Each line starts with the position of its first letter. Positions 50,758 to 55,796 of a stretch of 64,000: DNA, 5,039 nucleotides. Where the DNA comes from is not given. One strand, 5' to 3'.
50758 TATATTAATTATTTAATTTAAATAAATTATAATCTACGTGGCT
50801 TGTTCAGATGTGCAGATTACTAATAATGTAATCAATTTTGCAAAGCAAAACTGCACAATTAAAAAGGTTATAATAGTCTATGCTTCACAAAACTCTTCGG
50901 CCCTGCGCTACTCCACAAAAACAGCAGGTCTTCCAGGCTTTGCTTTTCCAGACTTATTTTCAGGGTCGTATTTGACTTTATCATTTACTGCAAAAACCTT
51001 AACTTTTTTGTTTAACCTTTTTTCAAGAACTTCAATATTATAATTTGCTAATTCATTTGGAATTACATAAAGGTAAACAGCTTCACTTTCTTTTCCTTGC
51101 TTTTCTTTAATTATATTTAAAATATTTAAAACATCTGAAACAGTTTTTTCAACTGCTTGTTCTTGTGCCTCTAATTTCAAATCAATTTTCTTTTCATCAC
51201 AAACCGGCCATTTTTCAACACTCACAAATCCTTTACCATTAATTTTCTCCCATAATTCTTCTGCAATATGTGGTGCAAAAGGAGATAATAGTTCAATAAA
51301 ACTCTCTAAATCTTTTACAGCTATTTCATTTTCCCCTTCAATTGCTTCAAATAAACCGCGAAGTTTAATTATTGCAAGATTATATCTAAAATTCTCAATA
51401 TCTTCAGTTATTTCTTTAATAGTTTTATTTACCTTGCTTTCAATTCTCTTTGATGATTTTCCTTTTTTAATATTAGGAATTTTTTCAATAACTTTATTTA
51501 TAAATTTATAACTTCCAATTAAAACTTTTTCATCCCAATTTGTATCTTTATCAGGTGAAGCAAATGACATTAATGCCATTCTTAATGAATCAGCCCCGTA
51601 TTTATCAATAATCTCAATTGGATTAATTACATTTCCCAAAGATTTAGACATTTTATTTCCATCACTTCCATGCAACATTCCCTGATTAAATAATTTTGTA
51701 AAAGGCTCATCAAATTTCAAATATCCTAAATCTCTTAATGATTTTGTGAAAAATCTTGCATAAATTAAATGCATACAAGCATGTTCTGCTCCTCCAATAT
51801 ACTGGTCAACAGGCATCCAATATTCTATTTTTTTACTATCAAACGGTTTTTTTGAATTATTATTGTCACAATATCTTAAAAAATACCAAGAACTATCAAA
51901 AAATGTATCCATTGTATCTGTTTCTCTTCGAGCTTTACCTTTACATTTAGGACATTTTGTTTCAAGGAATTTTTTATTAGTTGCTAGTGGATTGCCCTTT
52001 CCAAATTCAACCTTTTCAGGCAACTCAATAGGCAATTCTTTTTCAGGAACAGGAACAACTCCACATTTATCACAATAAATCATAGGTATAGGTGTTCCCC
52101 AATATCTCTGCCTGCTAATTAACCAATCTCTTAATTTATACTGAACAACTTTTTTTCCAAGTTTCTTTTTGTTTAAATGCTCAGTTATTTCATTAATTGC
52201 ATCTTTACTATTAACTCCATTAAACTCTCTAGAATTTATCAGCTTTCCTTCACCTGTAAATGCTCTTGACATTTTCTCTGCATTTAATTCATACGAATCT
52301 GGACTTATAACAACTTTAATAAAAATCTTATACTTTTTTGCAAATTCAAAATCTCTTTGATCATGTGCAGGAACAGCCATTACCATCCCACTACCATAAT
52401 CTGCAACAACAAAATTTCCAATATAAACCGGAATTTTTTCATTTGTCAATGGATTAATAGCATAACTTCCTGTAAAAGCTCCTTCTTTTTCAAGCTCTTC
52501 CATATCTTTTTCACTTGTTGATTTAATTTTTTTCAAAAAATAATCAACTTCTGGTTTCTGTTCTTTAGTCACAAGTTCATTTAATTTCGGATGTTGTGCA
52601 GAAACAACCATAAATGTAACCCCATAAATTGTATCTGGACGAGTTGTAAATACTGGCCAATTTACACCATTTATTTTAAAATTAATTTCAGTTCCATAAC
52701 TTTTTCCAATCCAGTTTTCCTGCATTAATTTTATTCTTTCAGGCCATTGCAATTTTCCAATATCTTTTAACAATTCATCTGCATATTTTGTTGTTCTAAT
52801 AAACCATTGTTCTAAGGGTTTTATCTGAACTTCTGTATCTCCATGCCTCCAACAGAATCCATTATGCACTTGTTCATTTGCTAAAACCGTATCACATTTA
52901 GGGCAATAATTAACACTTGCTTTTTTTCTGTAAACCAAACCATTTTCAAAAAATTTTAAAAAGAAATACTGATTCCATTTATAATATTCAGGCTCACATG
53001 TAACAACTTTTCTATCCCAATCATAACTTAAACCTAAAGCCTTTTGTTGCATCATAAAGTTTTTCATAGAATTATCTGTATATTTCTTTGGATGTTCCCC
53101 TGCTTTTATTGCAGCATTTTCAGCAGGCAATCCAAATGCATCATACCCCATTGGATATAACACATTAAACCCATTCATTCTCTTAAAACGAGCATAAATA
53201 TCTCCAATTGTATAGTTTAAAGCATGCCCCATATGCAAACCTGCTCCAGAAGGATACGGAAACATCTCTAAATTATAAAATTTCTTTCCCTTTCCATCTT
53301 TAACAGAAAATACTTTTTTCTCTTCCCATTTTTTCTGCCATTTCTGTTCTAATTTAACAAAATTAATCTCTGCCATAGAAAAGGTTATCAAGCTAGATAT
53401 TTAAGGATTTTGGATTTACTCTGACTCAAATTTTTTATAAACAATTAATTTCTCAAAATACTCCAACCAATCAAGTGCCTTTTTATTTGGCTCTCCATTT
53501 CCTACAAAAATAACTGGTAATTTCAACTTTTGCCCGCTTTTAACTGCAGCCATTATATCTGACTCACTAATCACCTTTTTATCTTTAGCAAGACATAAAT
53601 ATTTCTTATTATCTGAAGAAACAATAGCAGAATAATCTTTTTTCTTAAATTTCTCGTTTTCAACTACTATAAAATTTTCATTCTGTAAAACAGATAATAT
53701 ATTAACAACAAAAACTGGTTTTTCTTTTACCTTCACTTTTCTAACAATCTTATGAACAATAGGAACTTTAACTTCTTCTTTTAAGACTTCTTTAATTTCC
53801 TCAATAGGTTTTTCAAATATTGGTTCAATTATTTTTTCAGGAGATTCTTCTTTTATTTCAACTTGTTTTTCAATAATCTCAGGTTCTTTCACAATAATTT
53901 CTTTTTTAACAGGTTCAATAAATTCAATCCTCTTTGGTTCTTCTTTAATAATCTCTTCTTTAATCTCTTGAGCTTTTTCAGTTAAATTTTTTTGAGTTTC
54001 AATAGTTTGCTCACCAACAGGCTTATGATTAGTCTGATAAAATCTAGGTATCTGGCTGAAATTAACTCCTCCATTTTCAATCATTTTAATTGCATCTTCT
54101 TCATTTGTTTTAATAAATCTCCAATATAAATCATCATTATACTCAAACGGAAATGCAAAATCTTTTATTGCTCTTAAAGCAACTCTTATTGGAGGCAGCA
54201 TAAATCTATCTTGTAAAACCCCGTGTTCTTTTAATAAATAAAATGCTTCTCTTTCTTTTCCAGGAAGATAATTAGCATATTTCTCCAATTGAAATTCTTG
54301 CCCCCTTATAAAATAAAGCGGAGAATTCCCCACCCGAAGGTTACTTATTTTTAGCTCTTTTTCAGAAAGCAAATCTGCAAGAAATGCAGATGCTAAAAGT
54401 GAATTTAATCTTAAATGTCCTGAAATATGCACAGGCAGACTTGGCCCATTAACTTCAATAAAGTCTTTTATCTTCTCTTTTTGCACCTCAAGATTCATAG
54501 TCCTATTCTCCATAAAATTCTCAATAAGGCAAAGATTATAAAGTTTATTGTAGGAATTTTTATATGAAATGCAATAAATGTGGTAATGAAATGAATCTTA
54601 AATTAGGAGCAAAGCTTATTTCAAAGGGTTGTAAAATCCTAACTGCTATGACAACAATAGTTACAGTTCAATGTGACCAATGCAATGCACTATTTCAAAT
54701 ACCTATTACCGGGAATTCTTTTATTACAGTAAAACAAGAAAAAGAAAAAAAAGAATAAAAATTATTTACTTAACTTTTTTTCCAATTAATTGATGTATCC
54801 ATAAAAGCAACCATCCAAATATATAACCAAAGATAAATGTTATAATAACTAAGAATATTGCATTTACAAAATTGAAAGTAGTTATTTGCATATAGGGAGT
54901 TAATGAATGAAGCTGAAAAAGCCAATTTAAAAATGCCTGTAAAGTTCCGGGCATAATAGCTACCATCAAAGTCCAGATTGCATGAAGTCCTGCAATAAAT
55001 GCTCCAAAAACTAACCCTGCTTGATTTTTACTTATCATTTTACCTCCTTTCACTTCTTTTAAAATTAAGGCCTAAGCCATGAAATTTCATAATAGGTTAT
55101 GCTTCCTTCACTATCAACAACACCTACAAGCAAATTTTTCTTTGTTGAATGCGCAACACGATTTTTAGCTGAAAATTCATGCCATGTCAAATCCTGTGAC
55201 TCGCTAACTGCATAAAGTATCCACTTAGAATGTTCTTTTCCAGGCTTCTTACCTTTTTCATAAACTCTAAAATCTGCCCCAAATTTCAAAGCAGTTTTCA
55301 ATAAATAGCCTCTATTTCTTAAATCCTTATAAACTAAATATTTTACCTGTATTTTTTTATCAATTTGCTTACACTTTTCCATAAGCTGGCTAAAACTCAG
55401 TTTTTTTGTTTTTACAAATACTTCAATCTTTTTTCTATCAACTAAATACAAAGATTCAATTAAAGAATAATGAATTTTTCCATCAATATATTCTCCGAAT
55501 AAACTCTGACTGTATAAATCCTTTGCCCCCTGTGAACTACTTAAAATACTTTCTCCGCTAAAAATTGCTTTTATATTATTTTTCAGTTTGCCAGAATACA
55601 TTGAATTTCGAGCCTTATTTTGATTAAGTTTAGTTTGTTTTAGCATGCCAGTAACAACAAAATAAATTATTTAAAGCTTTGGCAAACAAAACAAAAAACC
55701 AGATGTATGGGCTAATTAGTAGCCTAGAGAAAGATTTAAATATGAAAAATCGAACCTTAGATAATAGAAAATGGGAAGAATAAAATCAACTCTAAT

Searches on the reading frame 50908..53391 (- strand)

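Call 28: search_protein_families(library=ncbifam, proteins=[window:50908-53391:-], max_evalue=0.00001)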
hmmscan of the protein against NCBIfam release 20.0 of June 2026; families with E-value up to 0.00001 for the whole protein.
window:50908-53391:- (827 aa): 17 families
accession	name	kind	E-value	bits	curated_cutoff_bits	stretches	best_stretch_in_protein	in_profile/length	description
TIGR00396.1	leuS_bact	equivalog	1.7e-284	946.1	548.4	2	10-575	2-569/843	leucine--tRNA ligase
TIGR00422.1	valS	equivalog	2.7e-103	346.6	612.1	3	419-805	397-792/863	valine--tRNA ligase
NF008957.0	PRK12300.1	subfamily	7e-92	308.9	677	4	521-809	573-866/946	leucine--tRNA ligase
NF009687.0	PRK13208.1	equivalog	3.3e-91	306.7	738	4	8-175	9-189/801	valine--tRNA ligase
NF004349.1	PRK05729.1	equivalog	1.2e-85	288.5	704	3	419-791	390-756/860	valine--tRNA ligase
TIGR00392.1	ileS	equivalog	3e-78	263.9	621.4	4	408-624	450-654/861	isoleucine--tRNA ligase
TIGR00395.1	leuS_arch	equivalog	1.3e-71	241.8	648.5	3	521-813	567-865/938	leucine--tRNA ligase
NF011492.0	PRK14900.1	equivalog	2e-55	188.2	1783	2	420-634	407-586/1044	valine--tRNA ligase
NF000540.1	alt_ValS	exception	7e-49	166.5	900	2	13-92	8-88/827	valine--tRNA ligase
TIGR00398.1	metG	equivalog_domain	1.1e-39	136.6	336.35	2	45-184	8-143/530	methionine--tRNA ligase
NF000257.1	MupA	exception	3.7e-39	134.2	1900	2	381-646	395-648/1024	mupirocin-resistant isoleucine--tRNA ligase MupA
NF000258.1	MupB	exception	2.6e-36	124.9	1900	2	397-641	417-645/1033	mupirocin-resistant isoleucine--tRNA ligase MupB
NF008900.0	PRK12267.1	equivalog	9.4e-35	120.2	598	2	42-210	10-175/648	methionine--tRNA ligase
NF040702.1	ileS_w_GNAT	exception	4.8e-33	113.9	1999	2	398-609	611-809/1100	isoleucine--tRNA ligase, N-acetyltransferase domain-containing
NF001100.0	PRK00133.1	equivalog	4.3e-24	85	587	1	45-180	14-145/676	methionine--tRNA ligase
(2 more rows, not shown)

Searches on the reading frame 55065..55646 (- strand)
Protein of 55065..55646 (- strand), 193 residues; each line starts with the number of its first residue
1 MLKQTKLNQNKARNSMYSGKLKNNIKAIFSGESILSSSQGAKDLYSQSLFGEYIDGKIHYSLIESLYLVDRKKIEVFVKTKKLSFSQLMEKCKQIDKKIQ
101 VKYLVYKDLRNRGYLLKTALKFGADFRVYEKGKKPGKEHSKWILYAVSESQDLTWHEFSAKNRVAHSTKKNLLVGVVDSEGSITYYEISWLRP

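Call 28: search_protein_families(library=ncbifam, proteins=[window:55065-55646:-], max_evalue=0.00001)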
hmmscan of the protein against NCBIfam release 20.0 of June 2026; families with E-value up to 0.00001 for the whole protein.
window:55065-55646:- (193 aa): 5 families
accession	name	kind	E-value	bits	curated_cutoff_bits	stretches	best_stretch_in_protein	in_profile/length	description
NF006795.0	PRK09300.1-3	equivalog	1.8e-36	125.9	501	1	27-189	3-162/350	tRNA splicing endonuclease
TIGR00324.1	endA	equivalog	5.8e-32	111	59.6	1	29-190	6-176/177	tRNA-intron lyase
NF006796.0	PRK09300.1-4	equivalog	9.1e-30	103.8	518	1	25-189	1-156/335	tRNA splicing endonuclease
NF006794.0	PRK09300.1-1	equivalog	5.1e-17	61.8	383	1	41-192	190-345/346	tRNA splicing endonuclease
NF006797.0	PRK09300.1-5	equivalog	1.9e-12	47.1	292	1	104-188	204-282/290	tRNA splicing endonuclease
